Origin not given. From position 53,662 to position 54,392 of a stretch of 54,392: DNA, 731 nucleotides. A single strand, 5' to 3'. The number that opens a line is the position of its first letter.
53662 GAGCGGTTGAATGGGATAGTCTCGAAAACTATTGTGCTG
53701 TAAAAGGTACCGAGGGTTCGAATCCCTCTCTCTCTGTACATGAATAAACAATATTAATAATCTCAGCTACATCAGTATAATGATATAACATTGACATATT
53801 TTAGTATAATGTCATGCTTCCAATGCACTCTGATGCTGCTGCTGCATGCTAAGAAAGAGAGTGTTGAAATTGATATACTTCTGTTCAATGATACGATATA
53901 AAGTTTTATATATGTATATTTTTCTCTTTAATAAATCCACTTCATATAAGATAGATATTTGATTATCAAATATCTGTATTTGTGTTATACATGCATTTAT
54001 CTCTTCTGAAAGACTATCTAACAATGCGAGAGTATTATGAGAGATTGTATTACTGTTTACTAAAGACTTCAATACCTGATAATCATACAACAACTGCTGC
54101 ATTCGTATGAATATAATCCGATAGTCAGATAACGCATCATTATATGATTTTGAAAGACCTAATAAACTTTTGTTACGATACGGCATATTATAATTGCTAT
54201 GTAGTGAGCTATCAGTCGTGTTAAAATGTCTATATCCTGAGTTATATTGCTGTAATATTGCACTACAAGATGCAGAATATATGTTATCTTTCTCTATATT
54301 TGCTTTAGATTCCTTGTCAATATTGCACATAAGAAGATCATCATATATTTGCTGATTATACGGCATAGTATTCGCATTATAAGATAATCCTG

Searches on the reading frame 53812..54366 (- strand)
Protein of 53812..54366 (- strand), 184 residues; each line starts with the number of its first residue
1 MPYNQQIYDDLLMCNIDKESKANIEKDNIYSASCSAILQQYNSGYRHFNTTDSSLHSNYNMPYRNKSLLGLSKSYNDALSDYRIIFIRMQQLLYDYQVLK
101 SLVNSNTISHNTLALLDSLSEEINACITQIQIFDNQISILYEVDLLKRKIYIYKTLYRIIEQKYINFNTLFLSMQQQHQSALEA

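Call 63: find_encoding_contigs(protein=window:53812-54366:-, flank=10000, max_places=2)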
Protein window:53812-54366:- (184 aa): no gene with exactly this product is on record in the collection.
